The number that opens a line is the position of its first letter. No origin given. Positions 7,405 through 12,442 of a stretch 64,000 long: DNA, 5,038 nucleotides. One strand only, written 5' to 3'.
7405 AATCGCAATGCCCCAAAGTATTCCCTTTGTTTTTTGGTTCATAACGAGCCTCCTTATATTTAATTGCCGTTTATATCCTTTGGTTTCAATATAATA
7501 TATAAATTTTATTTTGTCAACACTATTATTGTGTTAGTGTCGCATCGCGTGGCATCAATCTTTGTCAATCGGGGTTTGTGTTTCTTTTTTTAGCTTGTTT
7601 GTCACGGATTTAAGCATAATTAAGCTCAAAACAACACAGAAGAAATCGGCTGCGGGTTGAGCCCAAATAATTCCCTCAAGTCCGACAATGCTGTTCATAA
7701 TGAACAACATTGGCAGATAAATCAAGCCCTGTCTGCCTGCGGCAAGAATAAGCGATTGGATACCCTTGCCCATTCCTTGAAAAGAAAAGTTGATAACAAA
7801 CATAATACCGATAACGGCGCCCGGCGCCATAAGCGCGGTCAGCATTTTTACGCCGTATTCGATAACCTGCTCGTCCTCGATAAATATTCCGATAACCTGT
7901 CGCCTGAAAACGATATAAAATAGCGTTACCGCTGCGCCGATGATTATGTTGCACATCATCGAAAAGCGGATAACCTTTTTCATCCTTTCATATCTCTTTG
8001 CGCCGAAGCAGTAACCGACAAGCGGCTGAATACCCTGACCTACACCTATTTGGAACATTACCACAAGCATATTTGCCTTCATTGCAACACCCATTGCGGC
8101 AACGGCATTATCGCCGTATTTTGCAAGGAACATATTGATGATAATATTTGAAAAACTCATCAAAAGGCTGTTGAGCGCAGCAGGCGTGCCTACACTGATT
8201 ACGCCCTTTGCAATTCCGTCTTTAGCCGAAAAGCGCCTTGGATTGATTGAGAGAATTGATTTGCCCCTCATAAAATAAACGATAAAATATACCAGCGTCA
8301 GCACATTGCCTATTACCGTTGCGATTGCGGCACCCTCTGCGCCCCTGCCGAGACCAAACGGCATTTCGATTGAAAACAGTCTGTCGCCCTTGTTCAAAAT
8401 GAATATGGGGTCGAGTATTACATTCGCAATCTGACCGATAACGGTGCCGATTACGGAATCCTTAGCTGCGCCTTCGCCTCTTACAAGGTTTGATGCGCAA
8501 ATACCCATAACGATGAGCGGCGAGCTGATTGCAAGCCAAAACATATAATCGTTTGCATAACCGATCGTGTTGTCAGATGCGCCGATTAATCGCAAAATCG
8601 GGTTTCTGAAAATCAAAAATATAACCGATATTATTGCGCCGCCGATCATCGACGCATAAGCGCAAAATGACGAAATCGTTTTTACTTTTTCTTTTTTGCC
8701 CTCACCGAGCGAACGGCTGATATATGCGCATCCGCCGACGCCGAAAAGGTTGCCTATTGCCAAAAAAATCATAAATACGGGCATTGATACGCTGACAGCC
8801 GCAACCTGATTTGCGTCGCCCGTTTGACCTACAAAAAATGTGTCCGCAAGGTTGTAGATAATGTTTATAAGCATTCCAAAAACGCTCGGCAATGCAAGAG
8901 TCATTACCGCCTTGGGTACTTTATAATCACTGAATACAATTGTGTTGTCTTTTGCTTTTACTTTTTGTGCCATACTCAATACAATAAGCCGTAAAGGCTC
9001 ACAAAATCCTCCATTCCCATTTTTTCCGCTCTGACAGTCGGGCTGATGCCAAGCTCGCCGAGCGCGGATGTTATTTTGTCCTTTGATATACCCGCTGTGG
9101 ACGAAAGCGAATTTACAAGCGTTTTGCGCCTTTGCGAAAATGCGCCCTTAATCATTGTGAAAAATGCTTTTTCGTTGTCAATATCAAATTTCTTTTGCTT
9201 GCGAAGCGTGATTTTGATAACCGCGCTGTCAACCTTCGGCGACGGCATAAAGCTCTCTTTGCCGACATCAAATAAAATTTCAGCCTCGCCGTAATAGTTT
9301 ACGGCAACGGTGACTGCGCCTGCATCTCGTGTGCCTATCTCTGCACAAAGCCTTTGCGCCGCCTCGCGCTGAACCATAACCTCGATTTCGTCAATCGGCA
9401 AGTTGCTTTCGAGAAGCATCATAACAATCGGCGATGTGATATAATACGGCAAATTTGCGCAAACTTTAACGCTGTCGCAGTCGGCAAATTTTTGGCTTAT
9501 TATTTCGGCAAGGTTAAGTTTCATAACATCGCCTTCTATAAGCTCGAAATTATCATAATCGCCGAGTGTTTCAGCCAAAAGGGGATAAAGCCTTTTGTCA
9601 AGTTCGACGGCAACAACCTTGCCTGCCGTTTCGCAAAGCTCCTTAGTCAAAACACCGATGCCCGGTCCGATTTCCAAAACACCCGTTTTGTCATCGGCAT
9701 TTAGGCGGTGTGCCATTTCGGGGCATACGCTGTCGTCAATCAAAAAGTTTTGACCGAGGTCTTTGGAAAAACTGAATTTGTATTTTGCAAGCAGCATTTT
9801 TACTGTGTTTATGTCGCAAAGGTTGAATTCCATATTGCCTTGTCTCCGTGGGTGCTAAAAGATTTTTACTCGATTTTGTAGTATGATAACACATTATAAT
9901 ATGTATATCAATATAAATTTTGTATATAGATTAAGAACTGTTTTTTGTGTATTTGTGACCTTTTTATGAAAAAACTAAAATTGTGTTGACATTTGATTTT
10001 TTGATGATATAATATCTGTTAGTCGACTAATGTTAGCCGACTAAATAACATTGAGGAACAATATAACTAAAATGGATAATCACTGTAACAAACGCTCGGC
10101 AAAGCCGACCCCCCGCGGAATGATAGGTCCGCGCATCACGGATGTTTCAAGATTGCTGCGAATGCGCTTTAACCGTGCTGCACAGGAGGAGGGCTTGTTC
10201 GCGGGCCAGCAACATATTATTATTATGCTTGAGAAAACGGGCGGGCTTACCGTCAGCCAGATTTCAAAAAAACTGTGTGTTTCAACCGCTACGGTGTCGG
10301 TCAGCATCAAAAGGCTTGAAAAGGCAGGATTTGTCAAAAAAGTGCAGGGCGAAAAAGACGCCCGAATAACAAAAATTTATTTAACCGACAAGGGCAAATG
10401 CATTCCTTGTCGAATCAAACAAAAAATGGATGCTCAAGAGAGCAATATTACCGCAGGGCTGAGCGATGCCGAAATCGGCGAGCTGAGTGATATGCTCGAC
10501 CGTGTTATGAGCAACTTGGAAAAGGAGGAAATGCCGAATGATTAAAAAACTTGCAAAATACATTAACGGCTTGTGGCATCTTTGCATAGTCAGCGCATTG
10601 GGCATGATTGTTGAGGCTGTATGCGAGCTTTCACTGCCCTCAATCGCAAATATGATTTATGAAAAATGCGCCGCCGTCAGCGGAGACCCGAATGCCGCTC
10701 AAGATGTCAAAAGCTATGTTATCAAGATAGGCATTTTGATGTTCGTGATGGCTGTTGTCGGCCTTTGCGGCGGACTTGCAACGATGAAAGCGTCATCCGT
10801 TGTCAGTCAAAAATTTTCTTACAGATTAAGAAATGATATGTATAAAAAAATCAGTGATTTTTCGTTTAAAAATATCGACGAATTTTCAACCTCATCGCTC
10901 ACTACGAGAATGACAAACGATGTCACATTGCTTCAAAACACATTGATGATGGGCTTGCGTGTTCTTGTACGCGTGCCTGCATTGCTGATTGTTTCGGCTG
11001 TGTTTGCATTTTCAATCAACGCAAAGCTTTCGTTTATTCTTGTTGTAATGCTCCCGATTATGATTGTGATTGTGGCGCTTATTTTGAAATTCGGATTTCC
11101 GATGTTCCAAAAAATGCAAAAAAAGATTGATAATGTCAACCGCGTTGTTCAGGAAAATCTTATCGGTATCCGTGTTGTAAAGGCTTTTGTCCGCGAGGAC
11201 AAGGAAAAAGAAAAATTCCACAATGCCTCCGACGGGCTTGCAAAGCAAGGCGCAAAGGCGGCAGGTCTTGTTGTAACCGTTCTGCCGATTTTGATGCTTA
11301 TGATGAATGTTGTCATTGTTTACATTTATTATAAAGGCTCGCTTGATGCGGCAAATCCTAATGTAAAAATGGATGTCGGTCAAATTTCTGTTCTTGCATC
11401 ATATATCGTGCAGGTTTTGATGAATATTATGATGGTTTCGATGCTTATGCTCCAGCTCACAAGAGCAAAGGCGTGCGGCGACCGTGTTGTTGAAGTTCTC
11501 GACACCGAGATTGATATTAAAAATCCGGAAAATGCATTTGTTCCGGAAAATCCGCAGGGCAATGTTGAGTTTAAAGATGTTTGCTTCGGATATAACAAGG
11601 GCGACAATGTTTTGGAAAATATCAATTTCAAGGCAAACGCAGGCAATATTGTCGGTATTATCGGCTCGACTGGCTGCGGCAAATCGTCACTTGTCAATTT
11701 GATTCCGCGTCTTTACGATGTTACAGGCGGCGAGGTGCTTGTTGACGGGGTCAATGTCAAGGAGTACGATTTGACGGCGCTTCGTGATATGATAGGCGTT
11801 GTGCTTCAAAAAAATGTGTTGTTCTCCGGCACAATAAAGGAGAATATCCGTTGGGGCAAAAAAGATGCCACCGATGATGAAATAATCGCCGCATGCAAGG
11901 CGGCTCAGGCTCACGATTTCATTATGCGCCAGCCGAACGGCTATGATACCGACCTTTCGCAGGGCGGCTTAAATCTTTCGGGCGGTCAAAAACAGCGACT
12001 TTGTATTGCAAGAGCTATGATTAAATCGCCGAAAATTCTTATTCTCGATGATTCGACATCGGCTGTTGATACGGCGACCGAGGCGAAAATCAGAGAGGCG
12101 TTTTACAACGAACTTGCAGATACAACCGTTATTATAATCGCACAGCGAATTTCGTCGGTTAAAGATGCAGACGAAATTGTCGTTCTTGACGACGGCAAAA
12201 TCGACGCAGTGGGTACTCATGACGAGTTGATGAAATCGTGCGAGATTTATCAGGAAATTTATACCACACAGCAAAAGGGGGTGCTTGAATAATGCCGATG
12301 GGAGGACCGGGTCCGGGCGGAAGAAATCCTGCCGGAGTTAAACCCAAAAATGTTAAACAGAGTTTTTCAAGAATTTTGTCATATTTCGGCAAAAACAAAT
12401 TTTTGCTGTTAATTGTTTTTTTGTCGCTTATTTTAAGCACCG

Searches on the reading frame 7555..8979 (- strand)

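Call 57: search_protein_families(library=pfam, proteins=[window:7555-8979:-], max_evalue=0.00001)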
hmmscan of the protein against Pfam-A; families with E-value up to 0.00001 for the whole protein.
window:7555-8979:- (474 aa): 1 family
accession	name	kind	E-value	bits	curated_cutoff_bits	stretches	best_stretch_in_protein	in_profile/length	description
PF01554.23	MatE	-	1.2e-53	181.6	24.9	2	266-424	1-158/161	MatE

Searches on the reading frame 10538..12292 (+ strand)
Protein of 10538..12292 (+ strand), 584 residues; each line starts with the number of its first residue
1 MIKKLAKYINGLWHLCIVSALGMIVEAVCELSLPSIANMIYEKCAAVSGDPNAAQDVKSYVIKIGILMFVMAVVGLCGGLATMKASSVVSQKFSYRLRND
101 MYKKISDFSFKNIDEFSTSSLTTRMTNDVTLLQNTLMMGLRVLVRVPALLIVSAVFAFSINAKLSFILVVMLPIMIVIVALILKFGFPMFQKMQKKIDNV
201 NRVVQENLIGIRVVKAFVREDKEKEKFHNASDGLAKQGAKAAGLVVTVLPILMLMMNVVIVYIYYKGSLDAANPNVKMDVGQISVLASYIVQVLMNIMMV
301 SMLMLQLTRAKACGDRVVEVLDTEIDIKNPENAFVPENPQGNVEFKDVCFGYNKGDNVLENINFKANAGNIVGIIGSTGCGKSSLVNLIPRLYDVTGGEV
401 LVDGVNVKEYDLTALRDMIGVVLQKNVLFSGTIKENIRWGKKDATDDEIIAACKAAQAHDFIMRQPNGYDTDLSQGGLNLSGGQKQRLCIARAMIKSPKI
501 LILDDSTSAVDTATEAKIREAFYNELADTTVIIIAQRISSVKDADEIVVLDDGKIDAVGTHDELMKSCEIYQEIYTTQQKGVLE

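Call 57: search_protein_families(library=pfam, proteins=[window:10538-12292:+], max_evalue=0.00001)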
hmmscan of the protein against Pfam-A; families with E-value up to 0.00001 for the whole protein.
window:10538-12292:+ (584 aa): 2 families
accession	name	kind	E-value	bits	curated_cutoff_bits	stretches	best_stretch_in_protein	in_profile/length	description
PF00664.28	ABC_membrane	-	1.9e-38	133.2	28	1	32-295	17-272/274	ABC transporter transmembrane region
PF00005.33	ABC_tran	-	4.7e-31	108.7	25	1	359-508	1-137/137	ABC transporter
